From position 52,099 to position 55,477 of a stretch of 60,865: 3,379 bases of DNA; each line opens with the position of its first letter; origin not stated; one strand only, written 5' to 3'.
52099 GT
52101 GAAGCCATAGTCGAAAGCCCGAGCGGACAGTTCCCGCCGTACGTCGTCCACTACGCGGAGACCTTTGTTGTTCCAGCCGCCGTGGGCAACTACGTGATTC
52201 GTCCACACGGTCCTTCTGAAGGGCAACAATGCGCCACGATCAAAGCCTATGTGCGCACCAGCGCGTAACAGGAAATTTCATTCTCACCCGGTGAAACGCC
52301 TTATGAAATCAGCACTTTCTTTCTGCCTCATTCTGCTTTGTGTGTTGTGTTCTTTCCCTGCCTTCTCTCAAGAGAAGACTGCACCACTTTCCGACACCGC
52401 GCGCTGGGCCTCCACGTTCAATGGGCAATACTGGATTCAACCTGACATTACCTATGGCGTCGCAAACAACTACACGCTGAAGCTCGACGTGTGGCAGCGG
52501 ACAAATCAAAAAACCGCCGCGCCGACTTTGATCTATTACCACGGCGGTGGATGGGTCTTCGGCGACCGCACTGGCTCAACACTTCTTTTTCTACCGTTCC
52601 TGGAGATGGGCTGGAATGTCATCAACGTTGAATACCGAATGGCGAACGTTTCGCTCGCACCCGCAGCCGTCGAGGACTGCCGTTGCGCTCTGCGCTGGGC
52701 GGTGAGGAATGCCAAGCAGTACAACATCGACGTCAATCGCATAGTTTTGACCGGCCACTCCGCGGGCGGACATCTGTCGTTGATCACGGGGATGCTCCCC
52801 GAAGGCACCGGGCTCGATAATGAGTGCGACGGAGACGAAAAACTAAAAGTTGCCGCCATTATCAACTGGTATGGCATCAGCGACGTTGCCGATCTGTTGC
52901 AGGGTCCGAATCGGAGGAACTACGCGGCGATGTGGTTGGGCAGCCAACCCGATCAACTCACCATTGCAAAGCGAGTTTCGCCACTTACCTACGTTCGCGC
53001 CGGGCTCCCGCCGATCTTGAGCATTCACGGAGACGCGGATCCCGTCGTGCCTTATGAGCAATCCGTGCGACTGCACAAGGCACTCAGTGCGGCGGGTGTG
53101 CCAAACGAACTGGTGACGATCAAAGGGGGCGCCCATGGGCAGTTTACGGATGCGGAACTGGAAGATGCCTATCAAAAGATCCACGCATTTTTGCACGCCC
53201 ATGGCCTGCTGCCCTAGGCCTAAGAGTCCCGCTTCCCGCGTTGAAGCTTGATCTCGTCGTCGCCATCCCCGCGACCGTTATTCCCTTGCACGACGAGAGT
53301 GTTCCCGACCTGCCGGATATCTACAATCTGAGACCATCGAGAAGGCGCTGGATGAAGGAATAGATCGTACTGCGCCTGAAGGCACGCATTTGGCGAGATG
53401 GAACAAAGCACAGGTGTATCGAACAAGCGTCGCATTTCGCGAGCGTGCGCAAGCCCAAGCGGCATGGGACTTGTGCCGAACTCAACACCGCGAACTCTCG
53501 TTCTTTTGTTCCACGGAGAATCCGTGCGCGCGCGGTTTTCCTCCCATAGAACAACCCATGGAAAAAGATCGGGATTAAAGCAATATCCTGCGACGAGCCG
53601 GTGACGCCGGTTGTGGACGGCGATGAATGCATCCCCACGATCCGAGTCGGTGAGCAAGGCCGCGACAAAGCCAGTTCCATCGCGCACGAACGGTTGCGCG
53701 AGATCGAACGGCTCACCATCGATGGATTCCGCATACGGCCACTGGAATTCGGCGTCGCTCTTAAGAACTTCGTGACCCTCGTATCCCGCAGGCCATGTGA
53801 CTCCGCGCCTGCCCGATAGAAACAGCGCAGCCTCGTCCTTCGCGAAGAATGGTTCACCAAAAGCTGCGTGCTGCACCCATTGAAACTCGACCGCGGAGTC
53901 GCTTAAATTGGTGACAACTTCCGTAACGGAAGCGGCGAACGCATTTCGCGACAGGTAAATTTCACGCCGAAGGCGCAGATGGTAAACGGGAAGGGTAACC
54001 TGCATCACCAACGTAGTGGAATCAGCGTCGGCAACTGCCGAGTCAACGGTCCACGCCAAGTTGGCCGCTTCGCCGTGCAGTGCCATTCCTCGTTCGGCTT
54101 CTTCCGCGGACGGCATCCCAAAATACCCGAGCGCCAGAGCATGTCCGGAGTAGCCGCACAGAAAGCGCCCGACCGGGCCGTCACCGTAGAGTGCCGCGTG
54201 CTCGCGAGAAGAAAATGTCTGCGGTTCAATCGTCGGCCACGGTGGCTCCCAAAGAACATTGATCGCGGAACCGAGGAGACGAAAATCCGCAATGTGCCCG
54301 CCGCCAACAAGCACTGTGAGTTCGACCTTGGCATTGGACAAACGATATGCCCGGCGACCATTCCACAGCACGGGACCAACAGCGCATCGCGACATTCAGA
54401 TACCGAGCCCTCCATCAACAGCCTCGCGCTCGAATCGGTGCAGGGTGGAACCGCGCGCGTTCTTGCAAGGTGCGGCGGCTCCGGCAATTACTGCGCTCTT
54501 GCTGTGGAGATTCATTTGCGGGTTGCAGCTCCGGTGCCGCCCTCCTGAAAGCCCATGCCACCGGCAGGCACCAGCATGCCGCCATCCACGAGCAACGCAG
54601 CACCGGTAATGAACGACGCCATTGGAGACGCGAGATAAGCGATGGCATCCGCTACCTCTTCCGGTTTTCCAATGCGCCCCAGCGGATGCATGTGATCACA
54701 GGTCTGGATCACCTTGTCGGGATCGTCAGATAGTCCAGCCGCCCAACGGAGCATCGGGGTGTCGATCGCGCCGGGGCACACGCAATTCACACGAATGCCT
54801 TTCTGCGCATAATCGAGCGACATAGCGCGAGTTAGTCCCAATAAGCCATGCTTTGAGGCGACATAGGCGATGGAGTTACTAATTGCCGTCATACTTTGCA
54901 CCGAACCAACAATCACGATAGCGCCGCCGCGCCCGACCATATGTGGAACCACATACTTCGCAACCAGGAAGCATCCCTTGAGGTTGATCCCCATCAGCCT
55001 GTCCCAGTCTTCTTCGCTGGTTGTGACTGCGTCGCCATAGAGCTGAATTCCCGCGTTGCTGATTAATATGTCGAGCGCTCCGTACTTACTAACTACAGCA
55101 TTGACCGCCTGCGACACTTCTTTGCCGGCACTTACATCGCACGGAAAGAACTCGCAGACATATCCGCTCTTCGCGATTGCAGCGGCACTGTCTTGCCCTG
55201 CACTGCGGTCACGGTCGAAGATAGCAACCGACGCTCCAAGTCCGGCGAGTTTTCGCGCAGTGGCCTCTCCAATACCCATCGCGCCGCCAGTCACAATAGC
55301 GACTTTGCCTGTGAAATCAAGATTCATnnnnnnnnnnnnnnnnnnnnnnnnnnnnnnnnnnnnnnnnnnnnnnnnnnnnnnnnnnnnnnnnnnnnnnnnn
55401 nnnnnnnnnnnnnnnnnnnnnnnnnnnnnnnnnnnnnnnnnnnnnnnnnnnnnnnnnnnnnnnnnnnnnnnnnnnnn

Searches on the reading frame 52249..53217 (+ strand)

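Call 65: search_protein_families(library=pfam, proteins=[window:52249-53217:+], max_evalue=0.00001)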
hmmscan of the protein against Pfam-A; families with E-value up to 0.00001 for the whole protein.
window:52249-53217:+ (322 aa): 8 families
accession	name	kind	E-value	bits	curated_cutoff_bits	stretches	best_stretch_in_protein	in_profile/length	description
PF20434.5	BD-FAE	-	2e-58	197.9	26.8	1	79-279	1-215/215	BD-FAE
PF07859.19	Abhydrolase_3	-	4.5e-26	92.3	25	1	94-298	1-208/210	alpha/beta hydrolase fold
PF00326.27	Peptidase_S9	-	2.1e-15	57.2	22.6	1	208-317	96-208/213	Prolyl oligopeptidase family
PF02230.22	Abhydrolase_2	-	5.7e-08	33.3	23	0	255-312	158-214/217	Phospholipase/Carboxylesterase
PF00135.34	COesterase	-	1.1e-06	28.4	27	1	76-176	85-196/515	Carboxylesterase family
PF12146.15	Hydrolase_4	-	2.9e-06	27.2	27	0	255-302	193-238/239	Serine aminopeptidase, S33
PF01738.24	DLH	-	5e-06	26.7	21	0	241-304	131-194/217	Dienelactone hydrolase family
PF08386.16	Abhydrolase_4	-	7.2e-06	26.5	21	0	250-315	31-91/103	TAP-like protein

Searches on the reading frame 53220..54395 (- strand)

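Call 65: search_protein_families(library=pfam, proteins=[window:53220-54395:-], max_evalue=0.00001)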
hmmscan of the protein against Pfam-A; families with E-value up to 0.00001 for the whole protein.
window:53220-54395:- (391 aa): 1 family
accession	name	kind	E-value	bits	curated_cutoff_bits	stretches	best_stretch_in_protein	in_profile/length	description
PF14486.12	DUF4432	-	4.4e-09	36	32.5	1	89-187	74-177/304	Domain of unknown function (DUF4432)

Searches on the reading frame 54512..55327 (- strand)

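Call 65: search_protein_families(library=pfam, proteins=[window:54512-55327:-], max_evalue=0.00001)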
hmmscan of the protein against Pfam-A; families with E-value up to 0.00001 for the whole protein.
window:54512-55327:- (271 aa): 4 families
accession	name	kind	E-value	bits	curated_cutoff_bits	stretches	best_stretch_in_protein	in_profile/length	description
PF13561.12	adh_short_C2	-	1.7e-69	234.4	27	1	16-251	3-235/236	Enoyl-(Acyl carrier protein) reductase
PF00106.31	adh_short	-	5.8e-55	186.3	26.6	1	8-193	1-187/195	short chain dehydrogenase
PF08659.16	KR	-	8.4e-11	42.5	22.6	1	10-160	3-154/180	KR domain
PF23441.1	SDR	-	3.5e-09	36.9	27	1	35-252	40-256/258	SDR-like rossmann domain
